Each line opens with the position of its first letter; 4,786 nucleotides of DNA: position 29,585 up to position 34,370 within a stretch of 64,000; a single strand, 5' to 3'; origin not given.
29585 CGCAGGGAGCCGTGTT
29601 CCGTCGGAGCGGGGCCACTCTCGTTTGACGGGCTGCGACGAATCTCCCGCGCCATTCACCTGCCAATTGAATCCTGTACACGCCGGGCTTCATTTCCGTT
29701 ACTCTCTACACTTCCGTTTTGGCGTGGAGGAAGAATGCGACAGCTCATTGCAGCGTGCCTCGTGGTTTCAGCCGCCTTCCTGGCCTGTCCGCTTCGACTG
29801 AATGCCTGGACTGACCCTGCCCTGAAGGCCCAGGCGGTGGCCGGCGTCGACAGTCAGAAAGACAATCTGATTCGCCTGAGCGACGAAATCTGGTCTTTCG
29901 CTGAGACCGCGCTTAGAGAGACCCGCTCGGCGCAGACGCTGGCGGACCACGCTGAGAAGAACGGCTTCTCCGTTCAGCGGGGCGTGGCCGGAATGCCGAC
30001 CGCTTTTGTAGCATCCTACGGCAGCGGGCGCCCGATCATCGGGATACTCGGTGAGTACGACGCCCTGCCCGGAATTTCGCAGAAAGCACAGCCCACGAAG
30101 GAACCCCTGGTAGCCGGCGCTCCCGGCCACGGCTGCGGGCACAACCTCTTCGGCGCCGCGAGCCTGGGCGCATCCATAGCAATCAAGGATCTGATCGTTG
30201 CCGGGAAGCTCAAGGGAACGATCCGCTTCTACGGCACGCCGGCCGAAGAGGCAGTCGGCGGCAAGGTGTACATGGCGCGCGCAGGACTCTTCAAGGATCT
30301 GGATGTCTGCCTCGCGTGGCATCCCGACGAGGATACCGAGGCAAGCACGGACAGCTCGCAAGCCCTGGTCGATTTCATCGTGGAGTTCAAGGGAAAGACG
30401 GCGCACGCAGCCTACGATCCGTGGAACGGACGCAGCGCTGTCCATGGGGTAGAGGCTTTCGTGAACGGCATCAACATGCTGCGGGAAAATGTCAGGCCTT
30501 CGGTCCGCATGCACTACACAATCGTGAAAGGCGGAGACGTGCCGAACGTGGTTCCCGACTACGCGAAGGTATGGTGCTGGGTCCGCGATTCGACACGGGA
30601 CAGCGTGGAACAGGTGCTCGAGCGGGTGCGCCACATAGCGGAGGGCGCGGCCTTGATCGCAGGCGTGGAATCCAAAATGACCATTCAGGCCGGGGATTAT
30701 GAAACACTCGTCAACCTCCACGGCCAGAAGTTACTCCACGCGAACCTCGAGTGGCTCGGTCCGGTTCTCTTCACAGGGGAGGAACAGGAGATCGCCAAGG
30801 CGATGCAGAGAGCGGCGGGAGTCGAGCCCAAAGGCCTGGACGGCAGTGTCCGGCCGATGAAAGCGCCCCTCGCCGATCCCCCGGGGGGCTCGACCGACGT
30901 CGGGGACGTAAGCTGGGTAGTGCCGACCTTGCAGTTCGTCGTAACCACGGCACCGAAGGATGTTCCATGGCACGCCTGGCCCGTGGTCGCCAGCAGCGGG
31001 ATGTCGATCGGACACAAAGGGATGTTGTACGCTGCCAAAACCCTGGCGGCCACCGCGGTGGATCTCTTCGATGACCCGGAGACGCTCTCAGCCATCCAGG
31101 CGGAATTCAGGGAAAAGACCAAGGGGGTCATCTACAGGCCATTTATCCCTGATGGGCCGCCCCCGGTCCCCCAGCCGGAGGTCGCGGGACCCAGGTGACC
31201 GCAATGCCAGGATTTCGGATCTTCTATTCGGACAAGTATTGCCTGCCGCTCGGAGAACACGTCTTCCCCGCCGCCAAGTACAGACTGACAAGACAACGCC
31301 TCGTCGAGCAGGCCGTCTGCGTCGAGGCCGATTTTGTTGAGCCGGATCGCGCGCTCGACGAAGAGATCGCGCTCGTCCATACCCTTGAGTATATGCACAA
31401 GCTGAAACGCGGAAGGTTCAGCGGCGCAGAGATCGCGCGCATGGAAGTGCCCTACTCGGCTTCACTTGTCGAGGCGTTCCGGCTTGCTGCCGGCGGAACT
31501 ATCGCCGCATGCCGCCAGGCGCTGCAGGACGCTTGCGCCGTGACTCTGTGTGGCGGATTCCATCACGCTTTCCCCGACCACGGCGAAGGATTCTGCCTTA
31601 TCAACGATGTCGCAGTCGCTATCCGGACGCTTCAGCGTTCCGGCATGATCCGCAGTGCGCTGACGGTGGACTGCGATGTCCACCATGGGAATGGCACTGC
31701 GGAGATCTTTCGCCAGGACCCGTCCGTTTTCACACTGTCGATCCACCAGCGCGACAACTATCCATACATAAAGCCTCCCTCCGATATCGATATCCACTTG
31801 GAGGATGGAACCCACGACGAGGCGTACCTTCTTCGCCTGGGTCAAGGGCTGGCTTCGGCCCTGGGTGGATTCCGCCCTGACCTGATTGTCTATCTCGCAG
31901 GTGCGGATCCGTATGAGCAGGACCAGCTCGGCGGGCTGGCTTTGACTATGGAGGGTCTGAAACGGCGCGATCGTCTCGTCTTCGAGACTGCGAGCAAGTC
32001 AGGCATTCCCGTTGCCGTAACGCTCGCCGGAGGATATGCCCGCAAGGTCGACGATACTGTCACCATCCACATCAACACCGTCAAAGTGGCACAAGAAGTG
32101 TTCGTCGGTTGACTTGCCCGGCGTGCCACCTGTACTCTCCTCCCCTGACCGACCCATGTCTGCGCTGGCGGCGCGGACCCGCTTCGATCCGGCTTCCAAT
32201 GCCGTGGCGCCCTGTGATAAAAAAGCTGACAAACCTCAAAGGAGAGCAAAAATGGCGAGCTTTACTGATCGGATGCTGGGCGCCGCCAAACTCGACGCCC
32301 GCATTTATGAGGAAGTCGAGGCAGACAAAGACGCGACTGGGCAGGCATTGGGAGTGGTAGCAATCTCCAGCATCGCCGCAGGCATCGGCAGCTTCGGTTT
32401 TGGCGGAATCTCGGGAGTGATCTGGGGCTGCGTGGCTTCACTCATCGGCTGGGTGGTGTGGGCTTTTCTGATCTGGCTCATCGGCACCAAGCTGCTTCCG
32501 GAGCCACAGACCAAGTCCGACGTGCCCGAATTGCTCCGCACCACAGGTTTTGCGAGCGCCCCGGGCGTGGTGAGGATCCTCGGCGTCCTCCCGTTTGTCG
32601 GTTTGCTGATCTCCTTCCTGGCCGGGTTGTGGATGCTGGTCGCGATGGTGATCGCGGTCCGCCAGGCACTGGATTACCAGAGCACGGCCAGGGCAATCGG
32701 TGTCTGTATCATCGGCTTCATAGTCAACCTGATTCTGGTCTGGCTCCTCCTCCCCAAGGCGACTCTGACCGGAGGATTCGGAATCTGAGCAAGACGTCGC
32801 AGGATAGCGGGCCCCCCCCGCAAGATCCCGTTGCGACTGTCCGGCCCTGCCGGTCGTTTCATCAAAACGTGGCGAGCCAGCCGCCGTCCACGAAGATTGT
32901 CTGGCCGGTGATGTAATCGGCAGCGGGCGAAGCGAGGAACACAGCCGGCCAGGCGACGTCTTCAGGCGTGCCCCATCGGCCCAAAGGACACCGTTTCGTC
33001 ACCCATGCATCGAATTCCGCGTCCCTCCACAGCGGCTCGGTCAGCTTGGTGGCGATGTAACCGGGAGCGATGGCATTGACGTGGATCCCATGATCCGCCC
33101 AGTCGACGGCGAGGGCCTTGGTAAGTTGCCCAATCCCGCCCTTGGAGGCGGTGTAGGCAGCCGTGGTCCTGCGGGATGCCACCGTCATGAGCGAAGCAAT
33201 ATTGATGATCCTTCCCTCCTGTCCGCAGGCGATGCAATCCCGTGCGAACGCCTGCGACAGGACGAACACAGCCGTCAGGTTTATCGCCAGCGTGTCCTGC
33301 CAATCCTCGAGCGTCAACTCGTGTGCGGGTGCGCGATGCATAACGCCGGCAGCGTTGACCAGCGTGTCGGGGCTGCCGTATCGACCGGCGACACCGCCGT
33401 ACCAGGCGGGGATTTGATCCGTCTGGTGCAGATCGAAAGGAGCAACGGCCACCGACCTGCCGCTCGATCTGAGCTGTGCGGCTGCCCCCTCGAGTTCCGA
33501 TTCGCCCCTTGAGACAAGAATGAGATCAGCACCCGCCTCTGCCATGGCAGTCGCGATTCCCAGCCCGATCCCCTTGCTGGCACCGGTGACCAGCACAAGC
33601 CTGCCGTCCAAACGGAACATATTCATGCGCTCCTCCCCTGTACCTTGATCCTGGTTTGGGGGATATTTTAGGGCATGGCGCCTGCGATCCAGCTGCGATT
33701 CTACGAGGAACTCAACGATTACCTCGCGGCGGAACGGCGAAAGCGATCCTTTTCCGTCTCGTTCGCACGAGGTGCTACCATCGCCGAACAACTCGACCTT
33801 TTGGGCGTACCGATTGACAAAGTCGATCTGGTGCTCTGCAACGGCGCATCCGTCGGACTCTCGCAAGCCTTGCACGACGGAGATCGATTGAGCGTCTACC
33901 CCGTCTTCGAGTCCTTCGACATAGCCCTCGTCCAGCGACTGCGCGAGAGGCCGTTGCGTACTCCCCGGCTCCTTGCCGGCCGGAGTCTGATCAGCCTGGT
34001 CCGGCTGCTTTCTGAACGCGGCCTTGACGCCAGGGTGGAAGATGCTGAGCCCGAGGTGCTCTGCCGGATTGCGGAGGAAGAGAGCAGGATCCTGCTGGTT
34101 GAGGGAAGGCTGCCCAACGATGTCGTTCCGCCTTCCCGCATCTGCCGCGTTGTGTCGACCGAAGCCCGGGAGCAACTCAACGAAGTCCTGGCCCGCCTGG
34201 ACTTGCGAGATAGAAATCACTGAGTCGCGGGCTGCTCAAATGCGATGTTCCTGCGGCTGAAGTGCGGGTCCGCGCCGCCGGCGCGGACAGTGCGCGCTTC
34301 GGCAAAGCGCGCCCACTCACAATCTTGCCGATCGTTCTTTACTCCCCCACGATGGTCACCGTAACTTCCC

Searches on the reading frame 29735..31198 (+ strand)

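Call 71: search_protein_families(library=pfam, max_evalue=0.001, proteins=[window:29735-31198:+])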
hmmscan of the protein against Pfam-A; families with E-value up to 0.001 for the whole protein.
window:29735-31198:+ (487 aa): 2 families
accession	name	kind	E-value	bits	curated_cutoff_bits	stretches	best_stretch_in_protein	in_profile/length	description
PF07687.19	M20_dimer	-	1.1e-12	48.2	21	1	211-304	6-101/107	Peptidase dimerisation domain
PF01546.33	Peptidase_M20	-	1.3e-08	35.5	24.6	1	105-317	3-174/206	Peptidase family M20/M25/M40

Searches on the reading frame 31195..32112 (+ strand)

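Call 71: search_protein_families(library=pfam, max_evalue=0.001, proteins=[window:31195-32112:+])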
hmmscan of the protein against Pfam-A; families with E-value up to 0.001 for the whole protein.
window:31195-32112:+ (305 aa): 1 family
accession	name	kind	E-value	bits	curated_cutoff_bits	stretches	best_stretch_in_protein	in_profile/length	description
PF00850.24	Hist_deacetyl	-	3.6e-62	210.8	27.9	1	22-292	1-294/298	Histone deacetylase domain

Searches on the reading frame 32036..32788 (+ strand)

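Call 71: search_protein_families(library=pfam, max_evalue=0.001, proteins=[window:32036-32788:+])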
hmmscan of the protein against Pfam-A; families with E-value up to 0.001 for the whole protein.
window:32036-32788:+ (250 aa): 1 family
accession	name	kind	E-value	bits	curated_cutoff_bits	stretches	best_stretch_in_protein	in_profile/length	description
PF04893.22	Yip1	-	1.9e-11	44.6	28.6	1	97-237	18-173/173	Yip1 domain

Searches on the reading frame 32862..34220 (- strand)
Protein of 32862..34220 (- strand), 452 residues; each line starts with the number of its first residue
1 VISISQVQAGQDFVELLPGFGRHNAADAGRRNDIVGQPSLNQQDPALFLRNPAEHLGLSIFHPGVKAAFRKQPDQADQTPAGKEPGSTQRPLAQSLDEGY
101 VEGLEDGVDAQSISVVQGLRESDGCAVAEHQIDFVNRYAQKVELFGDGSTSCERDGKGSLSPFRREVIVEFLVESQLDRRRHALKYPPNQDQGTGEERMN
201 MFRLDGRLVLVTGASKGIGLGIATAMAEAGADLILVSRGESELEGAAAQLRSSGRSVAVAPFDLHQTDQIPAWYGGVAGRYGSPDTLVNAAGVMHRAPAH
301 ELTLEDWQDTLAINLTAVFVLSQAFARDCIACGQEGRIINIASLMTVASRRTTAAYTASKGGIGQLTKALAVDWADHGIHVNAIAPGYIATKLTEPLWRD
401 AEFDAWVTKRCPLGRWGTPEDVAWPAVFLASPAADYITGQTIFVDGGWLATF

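Call 71: search_protein_families(library=pfam, max_evalue=0.001, proteins=[window:32862-34220:-])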
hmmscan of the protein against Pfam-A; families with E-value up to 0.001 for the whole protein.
window:32862-34220:- (452 aa): 3 families
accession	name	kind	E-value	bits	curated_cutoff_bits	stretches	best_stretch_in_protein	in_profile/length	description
PF13561.12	adh_short_C2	-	2.3e-61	207.8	27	1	213-448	1-235/236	Enoyl-(Acyl carrier protein) reductase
PF00106.31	adh_short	-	1.2e-52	178.7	26.6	1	208-400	2-193/195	short chain dehydrogenase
PF08659.16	KR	-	4.3e-13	50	22.6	1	209-388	3-177/180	KR domain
